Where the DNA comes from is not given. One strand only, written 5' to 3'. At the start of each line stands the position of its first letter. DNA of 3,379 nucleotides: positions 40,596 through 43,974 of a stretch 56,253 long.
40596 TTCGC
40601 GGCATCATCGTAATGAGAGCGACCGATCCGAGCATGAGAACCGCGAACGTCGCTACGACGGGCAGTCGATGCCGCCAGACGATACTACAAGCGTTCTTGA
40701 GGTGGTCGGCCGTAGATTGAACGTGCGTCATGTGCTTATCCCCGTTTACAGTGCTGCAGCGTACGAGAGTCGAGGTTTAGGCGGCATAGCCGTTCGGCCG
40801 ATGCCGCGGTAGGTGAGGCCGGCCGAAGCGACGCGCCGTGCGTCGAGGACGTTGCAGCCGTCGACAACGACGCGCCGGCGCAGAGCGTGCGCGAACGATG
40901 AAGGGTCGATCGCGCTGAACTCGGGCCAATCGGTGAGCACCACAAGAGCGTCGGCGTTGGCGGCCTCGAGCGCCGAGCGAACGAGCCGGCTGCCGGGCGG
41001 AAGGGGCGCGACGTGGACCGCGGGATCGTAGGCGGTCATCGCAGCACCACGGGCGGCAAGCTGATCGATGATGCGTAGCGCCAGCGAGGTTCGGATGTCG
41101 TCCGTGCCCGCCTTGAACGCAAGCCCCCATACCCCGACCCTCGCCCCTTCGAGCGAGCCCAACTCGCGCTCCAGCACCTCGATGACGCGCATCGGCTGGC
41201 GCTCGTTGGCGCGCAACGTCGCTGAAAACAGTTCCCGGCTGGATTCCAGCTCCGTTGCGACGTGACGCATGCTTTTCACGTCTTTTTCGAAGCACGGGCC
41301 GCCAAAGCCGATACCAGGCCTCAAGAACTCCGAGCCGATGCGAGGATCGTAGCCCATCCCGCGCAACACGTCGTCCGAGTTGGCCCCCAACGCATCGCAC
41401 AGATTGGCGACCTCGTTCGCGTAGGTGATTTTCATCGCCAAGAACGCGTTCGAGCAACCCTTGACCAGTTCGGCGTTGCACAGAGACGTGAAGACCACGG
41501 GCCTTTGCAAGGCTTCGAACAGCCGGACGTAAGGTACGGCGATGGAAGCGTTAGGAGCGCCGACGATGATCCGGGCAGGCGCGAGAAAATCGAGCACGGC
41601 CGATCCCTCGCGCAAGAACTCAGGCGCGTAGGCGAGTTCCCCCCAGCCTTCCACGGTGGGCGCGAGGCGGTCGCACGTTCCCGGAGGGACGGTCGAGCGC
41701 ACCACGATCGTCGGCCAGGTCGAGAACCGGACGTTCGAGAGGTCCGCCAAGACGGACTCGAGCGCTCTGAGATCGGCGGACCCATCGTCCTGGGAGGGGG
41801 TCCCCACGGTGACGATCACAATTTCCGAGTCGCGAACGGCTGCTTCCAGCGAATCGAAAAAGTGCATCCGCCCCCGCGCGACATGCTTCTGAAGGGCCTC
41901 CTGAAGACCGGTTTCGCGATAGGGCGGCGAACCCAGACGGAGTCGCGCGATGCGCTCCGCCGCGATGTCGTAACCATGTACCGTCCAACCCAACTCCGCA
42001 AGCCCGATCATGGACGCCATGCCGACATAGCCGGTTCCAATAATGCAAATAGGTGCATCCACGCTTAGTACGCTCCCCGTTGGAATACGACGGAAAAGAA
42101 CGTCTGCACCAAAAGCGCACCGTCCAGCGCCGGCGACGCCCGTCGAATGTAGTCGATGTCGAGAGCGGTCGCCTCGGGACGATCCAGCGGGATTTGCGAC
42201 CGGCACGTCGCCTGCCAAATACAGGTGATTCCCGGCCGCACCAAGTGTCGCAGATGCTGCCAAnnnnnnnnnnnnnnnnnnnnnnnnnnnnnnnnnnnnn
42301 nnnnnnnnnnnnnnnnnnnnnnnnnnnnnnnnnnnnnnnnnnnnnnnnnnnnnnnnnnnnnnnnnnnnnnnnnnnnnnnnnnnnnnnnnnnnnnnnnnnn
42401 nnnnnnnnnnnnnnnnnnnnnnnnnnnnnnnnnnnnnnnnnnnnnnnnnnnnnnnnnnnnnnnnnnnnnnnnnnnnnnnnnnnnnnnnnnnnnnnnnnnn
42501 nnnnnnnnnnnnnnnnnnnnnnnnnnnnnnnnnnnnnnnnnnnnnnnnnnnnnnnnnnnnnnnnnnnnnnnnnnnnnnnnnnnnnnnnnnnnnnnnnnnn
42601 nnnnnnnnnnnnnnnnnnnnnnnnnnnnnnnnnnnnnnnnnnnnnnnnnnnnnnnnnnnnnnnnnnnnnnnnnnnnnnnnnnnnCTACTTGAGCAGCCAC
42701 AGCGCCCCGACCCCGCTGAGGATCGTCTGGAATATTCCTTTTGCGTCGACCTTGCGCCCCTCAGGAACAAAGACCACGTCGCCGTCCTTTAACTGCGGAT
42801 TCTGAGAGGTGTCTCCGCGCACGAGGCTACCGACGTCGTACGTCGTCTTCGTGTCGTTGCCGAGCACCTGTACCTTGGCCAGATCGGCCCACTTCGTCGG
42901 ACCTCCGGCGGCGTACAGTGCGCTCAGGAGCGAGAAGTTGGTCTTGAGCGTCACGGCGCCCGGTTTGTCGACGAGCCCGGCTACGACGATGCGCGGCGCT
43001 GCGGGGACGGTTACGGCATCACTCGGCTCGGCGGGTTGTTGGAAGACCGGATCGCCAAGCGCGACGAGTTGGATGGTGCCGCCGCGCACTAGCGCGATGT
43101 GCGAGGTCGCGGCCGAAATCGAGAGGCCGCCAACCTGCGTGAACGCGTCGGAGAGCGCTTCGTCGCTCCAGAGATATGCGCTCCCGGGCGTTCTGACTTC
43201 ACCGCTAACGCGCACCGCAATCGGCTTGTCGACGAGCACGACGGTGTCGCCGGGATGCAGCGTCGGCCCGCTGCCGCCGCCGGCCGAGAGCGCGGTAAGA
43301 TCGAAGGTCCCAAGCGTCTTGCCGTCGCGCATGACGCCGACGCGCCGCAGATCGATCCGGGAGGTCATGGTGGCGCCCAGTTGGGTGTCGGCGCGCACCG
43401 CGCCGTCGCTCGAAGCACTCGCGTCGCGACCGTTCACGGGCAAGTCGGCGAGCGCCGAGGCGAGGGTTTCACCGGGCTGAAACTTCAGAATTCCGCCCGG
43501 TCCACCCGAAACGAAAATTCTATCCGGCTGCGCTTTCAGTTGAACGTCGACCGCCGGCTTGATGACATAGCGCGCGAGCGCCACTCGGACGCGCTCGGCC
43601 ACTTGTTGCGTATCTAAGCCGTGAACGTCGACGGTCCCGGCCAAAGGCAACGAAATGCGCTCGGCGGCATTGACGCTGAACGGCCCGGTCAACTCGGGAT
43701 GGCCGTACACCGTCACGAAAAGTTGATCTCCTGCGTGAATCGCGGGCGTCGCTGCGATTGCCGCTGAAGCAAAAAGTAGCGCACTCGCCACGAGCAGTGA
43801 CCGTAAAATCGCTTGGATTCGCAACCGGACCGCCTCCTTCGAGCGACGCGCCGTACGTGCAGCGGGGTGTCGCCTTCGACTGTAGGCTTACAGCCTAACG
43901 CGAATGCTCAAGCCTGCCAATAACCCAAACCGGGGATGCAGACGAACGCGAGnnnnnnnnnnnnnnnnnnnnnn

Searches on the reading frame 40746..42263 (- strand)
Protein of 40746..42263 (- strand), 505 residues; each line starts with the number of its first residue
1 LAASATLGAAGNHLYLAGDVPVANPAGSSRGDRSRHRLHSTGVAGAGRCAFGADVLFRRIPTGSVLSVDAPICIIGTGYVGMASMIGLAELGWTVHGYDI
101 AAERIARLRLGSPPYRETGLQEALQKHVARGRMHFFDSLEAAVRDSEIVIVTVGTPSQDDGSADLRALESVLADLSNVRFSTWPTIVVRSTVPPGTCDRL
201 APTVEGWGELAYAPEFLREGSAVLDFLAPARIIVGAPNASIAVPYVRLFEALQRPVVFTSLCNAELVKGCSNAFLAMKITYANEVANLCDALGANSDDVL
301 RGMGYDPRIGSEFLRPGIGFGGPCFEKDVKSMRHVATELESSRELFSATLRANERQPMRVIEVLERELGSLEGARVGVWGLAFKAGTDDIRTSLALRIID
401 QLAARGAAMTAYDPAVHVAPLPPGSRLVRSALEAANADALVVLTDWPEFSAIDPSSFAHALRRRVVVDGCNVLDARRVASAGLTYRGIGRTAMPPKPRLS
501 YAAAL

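Call 7: search_protein_families(library=pfam, proteins=[window:40746-42263:-], max_evalue=0.001)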
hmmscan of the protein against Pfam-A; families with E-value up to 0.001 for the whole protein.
window:40746-42263:- (505 aa): 4 families
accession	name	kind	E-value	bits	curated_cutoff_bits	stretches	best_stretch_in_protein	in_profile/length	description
PF03721.20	UDPG_MGDP_dh_N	-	5.8e-42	143.8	27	1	72-241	3-180/187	UDP-glucose/GDP-mannose dehydrogenase family, NAD binding domain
PF00984.24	UDPG_MGDP_dh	-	2.8e-30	104.7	25.4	1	263-354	2-93/94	UDP-glucose/GDP-mannose dehydrogenase family, central domain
PF03720.21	UDPG_MGDP_dh_C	-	1.7e-27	96.2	30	1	377-474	1-102/103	UDP-glucose/GDP-mannose dehydrogenase family, UDP binding domain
PF03807.23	F420_oxidored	-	0.00046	21.2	21.6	0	72-153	2-67/94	NADP oxidoreductase coenzyme F420-dependent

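Call 12: search_protein_families(library=ncbifam, proteins=[window:40746-42263:-], max_evalue=0.001)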
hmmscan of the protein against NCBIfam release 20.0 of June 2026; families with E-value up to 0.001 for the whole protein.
window:40746-42263:- (505 aa): 8 families
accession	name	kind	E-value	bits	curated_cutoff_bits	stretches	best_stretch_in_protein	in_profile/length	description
TIGR03026.1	NDP-sugDHase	subfamily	9.6e-111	370.5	189.8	1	72-470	3-412/413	nucleotide sugar dehydrogenase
NF047673.2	TeichurnBiosyTuaD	equivalog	1.4e-96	324.3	700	1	72-493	4-434/439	UDP-glucose 6-dehydrogenase TuaD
NF041297.1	UDPGDh_AglM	equivalog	1.3e-92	311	670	1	72-487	3-427/429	UDP-glucose 6-dehydrogenase AglM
NF040825.1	UDPMaNacDH_Arch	equivalog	1.2e-48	166.1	750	1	72-491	3-416/418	UDP-N-acetyl-D-mannosamine dehydrogenase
NF011631.0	PRK15057.1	equivalog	1.2e-39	136.5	757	1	72-419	3-342/388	UDP-glucose 6-dehydrogenase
NF008286.0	PRK11064.1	equivalog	3.2e-31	108.4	459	1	72-468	6-414/420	UDP-N-acetyl-D-mannosamine dehydrogenase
NF011729.0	PRK15182.1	equivalog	2.9e-12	46.1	592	1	71-419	8-360/425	Vi polysaccharide biosynthesis UDP-N-acetylglucosamine C-6 dehydrogenase TviB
NF042925.1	FHMPC_DH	equivalog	0.00075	18.9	500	0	72-153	3-85/304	5-formyl-3-hydroxy-2-methylpyridine 4-carboxylate 5-dehydrogenase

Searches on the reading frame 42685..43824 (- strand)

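Call 7: search_protein_families(library=pfam, proteins=[window:42685-43824:-], max_evalue=0.001)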
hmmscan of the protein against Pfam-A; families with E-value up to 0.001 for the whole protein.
window:42685-43824:- (379 aa): 3 families
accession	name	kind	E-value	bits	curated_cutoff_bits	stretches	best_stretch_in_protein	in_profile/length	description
PF22461.2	SLBB_2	-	4.4e-18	65.6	27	2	278-353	2-79/79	SLBB domain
PF10531.15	SLBB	-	6.7e-17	61.5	27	2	281-320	4-43/55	SLBB domain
PF02563.21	Poly_export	-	1.3e-16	61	28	1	28-96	8-76/77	Polysaccharide biosynthesis/export protein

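Call 12: search_protein_families(library=ncbifam, proteins=[window:42685-43824:-], max_evalue=0.001)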
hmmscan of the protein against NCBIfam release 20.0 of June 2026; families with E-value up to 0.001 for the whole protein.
window:42685-43824:- (379 aa): 5 families
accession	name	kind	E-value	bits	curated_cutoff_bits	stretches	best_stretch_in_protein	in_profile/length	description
TIGR03027.2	pepcterm_export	equivalog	4.1e-25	88.4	180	2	29-247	5-127/169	XrtA/PEP-CTERM system exopolysaccharide export protein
NF011658.0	PRK15078.1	subfamily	1.5e-17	63.4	333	2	279-356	173-252/380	polysaccharide export protein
TIGR03028.1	EpsE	equivalog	1.3e-15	57.4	262.65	1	30-269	5-230/239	polysaccharide export protein EpsE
NF041843.1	EpsY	equivalog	1.4e-15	57.1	320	1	28-127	54-156/211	exopolysaccharide export protein EpsY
NF011722.0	PRK15175.1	equivalog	1.7e-05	23.9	456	1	53-110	109-166/355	Vi polysaccharide ABC transporter protein VexA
